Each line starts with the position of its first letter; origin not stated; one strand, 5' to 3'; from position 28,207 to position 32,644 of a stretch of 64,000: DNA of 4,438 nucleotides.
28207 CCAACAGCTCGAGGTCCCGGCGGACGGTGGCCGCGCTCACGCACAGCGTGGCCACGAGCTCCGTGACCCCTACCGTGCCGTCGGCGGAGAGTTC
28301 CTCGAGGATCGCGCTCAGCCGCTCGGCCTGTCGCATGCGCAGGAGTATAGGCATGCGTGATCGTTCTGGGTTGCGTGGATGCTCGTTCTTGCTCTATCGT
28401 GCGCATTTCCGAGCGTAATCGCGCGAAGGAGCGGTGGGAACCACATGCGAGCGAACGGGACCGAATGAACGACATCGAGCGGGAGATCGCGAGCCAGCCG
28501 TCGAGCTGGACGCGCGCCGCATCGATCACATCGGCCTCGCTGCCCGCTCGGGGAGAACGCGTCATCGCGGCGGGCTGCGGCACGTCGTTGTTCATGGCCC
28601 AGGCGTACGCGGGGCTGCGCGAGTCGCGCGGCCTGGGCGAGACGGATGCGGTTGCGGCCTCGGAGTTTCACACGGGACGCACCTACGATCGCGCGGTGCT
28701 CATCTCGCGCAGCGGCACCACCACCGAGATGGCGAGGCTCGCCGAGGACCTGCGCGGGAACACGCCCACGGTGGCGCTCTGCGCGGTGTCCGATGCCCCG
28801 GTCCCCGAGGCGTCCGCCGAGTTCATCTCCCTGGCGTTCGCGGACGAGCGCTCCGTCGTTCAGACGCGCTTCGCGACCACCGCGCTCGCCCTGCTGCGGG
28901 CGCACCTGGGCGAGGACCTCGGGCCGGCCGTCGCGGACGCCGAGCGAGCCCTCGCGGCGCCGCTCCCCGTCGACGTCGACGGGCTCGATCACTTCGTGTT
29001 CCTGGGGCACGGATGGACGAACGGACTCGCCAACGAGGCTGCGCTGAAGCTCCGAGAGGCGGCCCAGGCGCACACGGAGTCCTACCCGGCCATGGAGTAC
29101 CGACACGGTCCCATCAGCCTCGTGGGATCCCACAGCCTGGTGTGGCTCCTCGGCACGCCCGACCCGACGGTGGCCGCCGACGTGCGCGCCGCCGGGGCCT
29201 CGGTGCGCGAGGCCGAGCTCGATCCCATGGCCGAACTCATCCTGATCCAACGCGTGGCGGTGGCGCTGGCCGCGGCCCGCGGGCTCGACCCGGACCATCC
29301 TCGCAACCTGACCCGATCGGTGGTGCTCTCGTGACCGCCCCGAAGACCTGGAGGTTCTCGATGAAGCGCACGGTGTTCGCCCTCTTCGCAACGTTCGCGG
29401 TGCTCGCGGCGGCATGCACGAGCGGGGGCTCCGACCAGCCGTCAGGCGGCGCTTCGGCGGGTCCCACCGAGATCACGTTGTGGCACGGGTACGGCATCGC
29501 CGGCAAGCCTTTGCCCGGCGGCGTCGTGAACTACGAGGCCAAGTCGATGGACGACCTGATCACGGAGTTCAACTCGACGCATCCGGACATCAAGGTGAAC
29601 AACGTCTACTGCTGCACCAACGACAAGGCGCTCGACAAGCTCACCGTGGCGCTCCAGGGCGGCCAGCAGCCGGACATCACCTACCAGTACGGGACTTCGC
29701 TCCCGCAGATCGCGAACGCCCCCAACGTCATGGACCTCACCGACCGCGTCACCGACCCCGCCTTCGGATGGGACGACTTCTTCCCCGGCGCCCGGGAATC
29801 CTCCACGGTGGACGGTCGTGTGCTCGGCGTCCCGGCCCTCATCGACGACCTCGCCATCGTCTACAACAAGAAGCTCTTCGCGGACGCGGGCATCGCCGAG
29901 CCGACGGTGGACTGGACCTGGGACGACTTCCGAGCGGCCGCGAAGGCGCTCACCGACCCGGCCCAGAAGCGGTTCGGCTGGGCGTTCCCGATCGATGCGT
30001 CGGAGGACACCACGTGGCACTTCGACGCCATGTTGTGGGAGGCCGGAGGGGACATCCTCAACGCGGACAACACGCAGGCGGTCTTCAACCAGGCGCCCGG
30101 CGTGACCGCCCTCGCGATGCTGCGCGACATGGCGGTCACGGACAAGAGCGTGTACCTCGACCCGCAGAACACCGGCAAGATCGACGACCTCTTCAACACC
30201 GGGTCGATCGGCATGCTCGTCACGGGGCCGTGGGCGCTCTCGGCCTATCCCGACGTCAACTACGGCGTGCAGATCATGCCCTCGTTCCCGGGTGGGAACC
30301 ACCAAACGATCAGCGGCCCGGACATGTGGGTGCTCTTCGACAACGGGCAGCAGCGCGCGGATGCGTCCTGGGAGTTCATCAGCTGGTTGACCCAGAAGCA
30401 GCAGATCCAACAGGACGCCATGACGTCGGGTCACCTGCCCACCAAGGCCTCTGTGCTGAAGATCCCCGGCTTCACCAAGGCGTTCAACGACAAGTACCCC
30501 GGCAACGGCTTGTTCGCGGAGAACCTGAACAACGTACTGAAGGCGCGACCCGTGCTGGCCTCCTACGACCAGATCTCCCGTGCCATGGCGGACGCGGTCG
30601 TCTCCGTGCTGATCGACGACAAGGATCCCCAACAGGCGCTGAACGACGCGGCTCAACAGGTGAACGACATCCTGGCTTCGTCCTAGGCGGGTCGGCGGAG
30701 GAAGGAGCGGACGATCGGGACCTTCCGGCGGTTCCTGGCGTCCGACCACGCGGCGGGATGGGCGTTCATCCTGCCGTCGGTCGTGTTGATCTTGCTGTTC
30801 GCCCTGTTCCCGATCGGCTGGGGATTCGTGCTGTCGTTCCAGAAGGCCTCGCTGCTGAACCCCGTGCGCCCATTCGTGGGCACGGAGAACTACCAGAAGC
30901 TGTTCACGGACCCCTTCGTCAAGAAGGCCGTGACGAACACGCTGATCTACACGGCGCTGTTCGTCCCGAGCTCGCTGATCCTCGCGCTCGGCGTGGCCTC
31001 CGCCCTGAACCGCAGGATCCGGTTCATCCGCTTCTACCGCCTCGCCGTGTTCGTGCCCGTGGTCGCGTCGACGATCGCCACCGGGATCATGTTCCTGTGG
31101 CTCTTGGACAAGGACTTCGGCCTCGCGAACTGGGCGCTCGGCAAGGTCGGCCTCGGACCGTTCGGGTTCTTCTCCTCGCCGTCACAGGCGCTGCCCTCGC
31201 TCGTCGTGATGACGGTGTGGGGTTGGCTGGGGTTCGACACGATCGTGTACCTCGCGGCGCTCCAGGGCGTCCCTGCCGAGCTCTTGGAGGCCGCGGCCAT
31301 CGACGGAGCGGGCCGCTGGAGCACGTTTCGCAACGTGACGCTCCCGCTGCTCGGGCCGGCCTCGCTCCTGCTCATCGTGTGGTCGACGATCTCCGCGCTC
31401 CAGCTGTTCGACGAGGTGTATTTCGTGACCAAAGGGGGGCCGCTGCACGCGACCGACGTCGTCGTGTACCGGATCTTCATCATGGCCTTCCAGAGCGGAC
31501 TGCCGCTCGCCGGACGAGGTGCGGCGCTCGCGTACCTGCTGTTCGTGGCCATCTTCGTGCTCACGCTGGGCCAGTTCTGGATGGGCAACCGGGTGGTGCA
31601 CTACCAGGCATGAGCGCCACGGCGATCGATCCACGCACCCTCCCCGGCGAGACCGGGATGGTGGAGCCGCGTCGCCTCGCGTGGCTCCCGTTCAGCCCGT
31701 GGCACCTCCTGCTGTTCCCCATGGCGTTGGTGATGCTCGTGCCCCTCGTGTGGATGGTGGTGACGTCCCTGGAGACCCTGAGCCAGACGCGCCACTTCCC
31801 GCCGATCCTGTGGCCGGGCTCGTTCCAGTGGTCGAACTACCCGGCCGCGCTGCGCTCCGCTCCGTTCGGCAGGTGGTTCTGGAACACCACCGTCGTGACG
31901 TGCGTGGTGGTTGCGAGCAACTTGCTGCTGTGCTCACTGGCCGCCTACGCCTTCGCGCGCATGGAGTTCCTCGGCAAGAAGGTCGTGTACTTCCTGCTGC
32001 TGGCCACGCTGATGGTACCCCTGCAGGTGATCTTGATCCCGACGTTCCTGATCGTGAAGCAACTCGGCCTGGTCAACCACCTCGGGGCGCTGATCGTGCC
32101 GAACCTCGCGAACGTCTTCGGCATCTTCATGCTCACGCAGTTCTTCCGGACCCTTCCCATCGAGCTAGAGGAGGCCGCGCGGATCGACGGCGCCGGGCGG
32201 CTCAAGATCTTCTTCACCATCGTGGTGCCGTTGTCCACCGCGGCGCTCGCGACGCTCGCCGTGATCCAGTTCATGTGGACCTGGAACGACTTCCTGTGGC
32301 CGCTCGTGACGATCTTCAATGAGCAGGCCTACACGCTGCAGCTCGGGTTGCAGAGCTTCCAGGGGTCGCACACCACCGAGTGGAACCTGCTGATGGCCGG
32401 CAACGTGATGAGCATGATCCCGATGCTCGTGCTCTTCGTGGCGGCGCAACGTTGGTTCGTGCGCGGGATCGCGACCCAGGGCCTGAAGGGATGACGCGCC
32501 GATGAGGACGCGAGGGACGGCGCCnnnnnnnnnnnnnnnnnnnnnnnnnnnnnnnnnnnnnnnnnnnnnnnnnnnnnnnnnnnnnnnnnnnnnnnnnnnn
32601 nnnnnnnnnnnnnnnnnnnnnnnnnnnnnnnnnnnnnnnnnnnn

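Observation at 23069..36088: DeoR-associated ketose/aminosugar utilisation island, possibly frl-like (Amadori) or aga-like (galactosamine/tagatose-6-P)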

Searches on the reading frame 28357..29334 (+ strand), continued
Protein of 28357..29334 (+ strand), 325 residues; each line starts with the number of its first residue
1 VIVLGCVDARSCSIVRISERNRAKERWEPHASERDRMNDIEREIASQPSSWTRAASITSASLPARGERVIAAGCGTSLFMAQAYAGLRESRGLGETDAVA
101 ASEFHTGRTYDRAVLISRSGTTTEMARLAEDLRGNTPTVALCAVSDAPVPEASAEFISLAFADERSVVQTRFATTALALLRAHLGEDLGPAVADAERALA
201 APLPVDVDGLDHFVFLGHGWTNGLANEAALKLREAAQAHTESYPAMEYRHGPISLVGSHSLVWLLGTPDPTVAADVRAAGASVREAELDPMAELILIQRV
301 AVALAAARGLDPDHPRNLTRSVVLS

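Call 75: find_related_loci(query=A2, collection=metagenome_contigs, flank=10000)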
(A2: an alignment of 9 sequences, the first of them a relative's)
Query A2 (437 aa) in metagenome_contigs; peptide patterns used: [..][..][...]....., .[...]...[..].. (x = any residue, [..] = any of these).
600 stretches matched a pattern (row limit reached: there are more); 572 encode a relative of the query (tblastn E <= 1e-3); the best 80 are kept; 80 distinct loci.
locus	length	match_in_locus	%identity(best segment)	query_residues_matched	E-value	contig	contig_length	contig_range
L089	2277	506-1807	73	1-434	0e+0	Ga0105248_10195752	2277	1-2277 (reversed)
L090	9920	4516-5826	71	1-437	0e+0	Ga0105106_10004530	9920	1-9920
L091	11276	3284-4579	71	1-432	0e+0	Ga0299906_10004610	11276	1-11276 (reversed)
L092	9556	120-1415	71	1-434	0e+0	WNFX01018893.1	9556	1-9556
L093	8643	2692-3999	69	1-436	0e+0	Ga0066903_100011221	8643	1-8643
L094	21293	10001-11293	70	1-431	0e+0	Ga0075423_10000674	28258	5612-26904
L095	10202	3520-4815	71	1-434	0e+0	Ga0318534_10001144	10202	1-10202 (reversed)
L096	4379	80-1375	71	1-434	0e+0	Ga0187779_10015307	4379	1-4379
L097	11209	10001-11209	73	1-403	0e+0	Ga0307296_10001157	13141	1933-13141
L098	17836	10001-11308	70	1-436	0e+0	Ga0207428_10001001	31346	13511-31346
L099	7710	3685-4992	70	1-436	0e+0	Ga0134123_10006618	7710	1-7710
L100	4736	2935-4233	67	1-436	0e+0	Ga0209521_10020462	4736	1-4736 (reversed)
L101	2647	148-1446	68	3-437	0e+0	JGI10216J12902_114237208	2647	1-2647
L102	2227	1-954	85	120-437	0e+0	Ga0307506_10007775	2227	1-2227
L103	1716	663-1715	77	1-350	0e+0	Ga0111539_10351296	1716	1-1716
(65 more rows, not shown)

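Call 84: search_solved_structures(query=L032:4903-7371:+, max_evalue=0.001)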
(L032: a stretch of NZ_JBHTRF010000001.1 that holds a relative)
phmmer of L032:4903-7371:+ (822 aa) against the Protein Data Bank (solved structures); distinct sequences matched with E-value up to 0.001: 16.
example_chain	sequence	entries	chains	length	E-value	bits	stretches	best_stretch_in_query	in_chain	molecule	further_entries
3pg0_A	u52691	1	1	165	2.4e-19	72.7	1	732-808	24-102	ThreeFoil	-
3vsf_A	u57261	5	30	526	1.8e-15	59.8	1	696-821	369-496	Ricin B lectin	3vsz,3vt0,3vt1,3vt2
3wmy_A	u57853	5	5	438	1.3e-09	40.5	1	695-777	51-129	Extracellular exo-alpha-L-arabinofuranosidase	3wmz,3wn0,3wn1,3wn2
9s11_A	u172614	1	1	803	1.1e-08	37.4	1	698-798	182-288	Ricin B lectin domain-containing protein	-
1knl_A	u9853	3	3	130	2.7e-07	32.8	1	696-775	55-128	ENDO-1,4-BETA-XYLANASE A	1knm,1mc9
3a21_A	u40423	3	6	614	4.9e-07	31.9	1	594-820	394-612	Putative secreted alpha-galactosidase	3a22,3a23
2vsa_A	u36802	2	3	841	5.3e-06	28.5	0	714-821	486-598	MOSQUITOCIDAL TOXIN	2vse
2d1z_A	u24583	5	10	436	1.6e-05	26.9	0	697-775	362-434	ENDO-1,4-BETA-D-XYLANASE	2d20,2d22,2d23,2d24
5gqd_A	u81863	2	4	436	1.6e-05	26.9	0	697-775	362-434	Beta-xylanase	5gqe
1isv_A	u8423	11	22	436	1.6e-05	26.9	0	697-775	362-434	endo-1,4-beta-D-xylanase | ENDO-1,4-BETA-XYLANASE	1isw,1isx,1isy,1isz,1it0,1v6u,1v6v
4z8s_B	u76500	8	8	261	8.5e-05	24.6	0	740-777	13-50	rRNA N-glycosidase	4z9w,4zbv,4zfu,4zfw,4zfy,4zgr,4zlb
4za3_B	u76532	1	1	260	8.5e-05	24.5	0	740-777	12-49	rRNA N-glycosidase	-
5y42_C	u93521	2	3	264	0.00018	23.5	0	742-782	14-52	Seed lectin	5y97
8bad_A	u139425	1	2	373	0.00026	22.9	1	729-820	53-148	Binary toxin A-like protein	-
4hr6_C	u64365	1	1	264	0.00036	22.5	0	742-782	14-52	LECTIN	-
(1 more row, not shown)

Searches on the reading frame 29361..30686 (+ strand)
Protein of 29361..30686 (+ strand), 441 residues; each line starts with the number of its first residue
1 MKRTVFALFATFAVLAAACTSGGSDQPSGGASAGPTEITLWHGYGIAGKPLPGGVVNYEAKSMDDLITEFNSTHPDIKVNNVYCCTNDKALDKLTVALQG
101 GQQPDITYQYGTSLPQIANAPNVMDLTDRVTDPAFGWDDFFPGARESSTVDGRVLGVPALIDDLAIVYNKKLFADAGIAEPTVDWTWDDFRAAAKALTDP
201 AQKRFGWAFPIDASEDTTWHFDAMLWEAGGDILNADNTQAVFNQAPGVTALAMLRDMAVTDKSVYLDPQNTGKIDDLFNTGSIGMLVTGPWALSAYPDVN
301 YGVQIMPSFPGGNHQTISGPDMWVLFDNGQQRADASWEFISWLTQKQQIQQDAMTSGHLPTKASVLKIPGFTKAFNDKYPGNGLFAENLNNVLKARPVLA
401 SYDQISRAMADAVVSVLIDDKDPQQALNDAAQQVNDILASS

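Call 7: search_protein_families(library=pfam, proteins=[window:29361-30686:+])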
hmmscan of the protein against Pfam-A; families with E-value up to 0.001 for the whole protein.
window:29361-30686:+ (441 aa): 2 families
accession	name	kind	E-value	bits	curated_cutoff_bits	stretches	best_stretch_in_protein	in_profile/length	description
PF01547.30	SBP_bac_1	-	3e-36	126.4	26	1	61-348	6-305/307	Bacterial extracellular solute-binding protein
PF13416.11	SBP_bac_8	-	1.4e-34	120.6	27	1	66-373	2-273/279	Bacterial extracellular solute-binding protein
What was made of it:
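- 29361..30686 (+): Lipoprotein solute-binding protein of a CUT1-type sugar ABC importer. Pfam SBP_bac_1 and SBP_bac_8 (call 7).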

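Call 9: search_protein_families(library=ncbifam, proteins=[window:29361-30686:+], max_evalue=0.00001)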
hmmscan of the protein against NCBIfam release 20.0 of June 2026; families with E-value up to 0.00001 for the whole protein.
window:29361-30686:+ (441 aa): 5 families
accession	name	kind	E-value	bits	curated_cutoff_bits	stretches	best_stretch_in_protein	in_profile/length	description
NF008211.0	PRK10974.1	equivalog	3.3e-20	72.1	411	1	60-438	40-431/439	sn-glycerol-3-phosphate ABC transporter substrate-binding protein UgpB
NF007011.0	PRK09474.1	equivalog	9.5e-11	41.1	291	1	87-434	66-394/396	maltose/maltodextrin ABC transporter substrate-binding protein MalE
NF053763.1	ABCarbgalBndGanS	equivalog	3e-10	39.4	700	1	143-437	127-414/420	galactooligosaccharide ABC transporter substrate-binding protein GanS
TIGR03851.1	chitin_NgcE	equivalog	2.6e-06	26.7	399.65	1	13-231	4-226/450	N-acetylglucosamine/diacetylchitobiose ABC transporter substrate-binding protein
TIGR03850.1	bind_CPR_0540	equivalog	8.9e-06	24.6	299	0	58-258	45-251/437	carbohydrate ABC transporter substrate-binding protein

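Call 57: search_solved_structures(query=window:29361-30686:+, max_evalue=0.001)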
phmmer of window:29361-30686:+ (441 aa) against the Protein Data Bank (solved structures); distinct sequences matched with E-value up to 0.001: 524 (the best 60 are shown).
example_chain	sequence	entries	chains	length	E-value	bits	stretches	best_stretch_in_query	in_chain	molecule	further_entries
7bvt_A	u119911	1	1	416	1.1e-36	130.1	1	32-439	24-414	Hypothetical sugar ABC-transporter sugar binding protein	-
5f7v_A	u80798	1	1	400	3e-32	115.4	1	59-437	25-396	Lmo0181 protein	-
4qrz_A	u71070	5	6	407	1.6e-27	99.8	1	63-435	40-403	ABC-TYPE SUGAR TRANSPORTER | ABC transporter, substrate binding protein (Sugar)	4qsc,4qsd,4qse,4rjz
5ci5_A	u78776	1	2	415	4.2e-23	85.3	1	87-439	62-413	Extracellular solute-binding protein family 1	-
3jzj_A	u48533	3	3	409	3.5e-20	75.6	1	66-372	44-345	Acarbose/maltose binding protein GacH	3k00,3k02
3k01_A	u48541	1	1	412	3.6e-20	75.6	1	66-372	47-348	Acarbose/maltose binding protein GacH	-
8art_A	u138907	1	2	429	1.1e-19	74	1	6-363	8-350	Putative secreted maltose-binding protein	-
7x0i_A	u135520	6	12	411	5.6e-19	71.7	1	66-372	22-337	CbpB | CpbB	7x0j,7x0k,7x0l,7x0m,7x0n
3uor_A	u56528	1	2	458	6.2e-19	71.5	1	57-439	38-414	ABC transporter sugar binding protein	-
6q5g_A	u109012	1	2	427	2.1e-18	69.8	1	75-372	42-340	Sugar ABC transporter substrate-binding protein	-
6h0h_A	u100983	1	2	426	2.8e-18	69.4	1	75-372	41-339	Probable solute binding protein of ABC transporter system for sugars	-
4r9f_A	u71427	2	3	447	2.9e-18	69.3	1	4-430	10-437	MBP1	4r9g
6dtq_A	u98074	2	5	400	5e-17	65.2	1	54-437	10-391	maltose-binding protein MalE3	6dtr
5ysb_A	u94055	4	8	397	2.9e-16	62.7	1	56-406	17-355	Lin1841 protein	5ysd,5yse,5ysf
1elj_A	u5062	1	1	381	3.3e-16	62.5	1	89-370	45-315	MALTODEXTRIN-BINDING PROTEIN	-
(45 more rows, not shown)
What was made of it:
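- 29361..30686 (+): The best PDB hit is 7bvt, an uncharacterised sugar SBP, E 1e-36 (call 57).
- The closest solved SBPs bind alpha-glucan-type ligands or are uncharacterised, at low similarity (call 57). The ABC importer is of the oligosaccharide (CUT1) type (calls 7, 57).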

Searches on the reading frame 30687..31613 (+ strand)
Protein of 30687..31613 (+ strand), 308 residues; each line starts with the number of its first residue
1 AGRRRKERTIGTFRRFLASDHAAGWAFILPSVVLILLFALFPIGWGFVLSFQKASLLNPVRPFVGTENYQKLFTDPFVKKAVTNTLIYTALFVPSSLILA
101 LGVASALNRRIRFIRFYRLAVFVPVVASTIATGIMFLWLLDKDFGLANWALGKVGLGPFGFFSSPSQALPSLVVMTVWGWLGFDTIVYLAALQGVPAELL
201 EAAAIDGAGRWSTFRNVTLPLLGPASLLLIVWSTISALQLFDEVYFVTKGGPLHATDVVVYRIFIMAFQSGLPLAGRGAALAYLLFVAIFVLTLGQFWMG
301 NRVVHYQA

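Call 7: search_protein_families(library=pfam, proteins=[window:30687-31613:+])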
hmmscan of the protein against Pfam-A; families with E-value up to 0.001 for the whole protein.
window:30687-31613:+ (308 aa): 1 family
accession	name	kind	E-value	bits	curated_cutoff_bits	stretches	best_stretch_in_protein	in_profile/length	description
PF00528.27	BPD_transp_1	-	2.7e-16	60.3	26.4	1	99-294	2-173/184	Binding-protein-dependent transport system inner membrane component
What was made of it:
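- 30714..31613 (+): ABC permease 1. It probably starts at a non-canonical ATC at 30714; the first canonical start is GTG at 30783. Pfam BPD_transp_1 (call 7).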

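Call 23: search_protein_families(library=ncbifam, proteins=[window:30783-31613:+], max_evalue=0.00001)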
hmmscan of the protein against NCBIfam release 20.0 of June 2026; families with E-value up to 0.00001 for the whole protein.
window:30783-31613:+ (276 aa): 8 families
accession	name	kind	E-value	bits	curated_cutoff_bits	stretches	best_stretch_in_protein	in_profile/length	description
NF007852.0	PRK10561.1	equivalog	2.3e-35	122.9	335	1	3-275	25-295/295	sn-glycerol-3-phosphate ABC transporter permease UgpA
NF040931.1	ABC_arch_GlcT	equivalog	4.8e-29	101.9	360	1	6-238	11-244/278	glucose ABC transporter permease GlcT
NF008232.0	PRK10999.1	equivalog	7.2e-18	64.6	392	1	30-260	263-507/520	maltose ABC transporter permease MalF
TIGR03262.1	PhnU2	equivalog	6.5e-12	44.9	593.25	1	16-188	23-184/546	putative 2-aminoethylphosphonate ABC transporter permease subunit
NF008208.0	PRK10971.1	equivalog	2.5e-06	27.2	415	1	159-270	162-273/277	sulfate/thiosulfate ABC transporter permease CysT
NF040932.1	ABC_arch_GlcU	equivalog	4.4e-06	26.6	340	1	147-209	143-205/272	glucose ABC transporter permease GlcU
TIGR02140.1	permease_CysW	equivalog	5.7e-06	26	329.1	1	33-216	32-208/261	sulfate ABC transporter permease subunit CysW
TIGR01581.1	Mo_ABC_porter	hypoth_equivalog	9.8e-06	25.2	210.3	0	38-259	11-221/225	ABC transporter permease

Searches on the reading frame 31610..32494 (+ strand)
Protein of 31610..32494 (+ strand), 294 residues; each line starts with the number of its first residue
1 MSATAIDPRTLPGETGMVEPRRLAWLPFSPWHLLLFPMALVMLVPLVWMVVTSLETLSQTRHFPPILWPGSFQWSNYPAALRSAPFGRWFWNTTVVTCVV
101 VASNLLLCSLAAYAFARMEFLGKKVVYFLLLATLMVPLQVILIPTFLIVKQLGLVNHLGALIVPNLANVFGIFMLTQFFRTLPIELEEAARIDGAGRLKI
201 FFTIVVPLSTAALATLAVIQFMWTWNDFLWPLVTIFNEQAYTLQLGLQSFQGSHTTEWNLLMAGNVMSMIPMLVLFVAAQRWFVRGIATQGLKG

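Call 7: search_protein_families(library=pfam, proteins=[window:31610-32494:+])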
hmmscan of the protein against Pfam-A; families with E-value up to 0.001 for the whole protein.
window:31610-32494:+ (294 aa): 1 family
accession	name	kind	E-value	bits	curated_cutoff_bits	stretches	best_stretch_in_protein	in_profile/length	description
PF00528.27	BPD_transp_1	-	2.4e-16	60.4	26.4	1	111-287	8-182/184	Binding-protein-dependent transport system inner membrane component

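Call 23: search_protein_families(library=ncbifam, proteins=[window:31610-32494:+], max_evalue=0.00001)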
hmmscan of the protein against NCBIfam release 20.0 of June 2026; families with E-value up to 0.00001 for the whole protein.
window:31610-32494:+ (294 aa): 6 families
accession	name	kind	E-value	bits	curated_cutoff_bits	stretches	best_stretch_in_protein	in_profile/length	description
NF008210.0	PRK10973.1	equivalog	7.1e-46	157.1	297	1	32-288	13-277/281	sn-glycerol-3-phosphate ABC transporter permease UgpE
NF040932.1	ABC_arch_GlcU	equivalog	2.2e-32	112.8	340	1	33-291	7-268/272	glucose ABC transporter permease GlcU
NF008231.0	PRK10998.1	equivalog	7.3e-28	98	261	1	84-294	79-296/296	maltose ABC transporter permease MalG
NF007047.0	PRK09500.1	equivalog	2.2e-07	30.7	326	1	40-229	16-201/257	spermidine/putrescine ABC transporter permease PotC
NF040839.1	tungstate_WtpB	equivalog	3.1e-06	27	340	1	99-222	55-191/251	tungstate ABC transporter permease WtpB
NF006939.0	PRK09421.1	equivalog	6.1e-06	25.8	262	0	182-273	119-215/230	molybdate ABC transporter permease subunit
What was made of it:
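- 31610..32494 (+): ABC permease 2. Similarity to UgpE/MalG (call 23).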
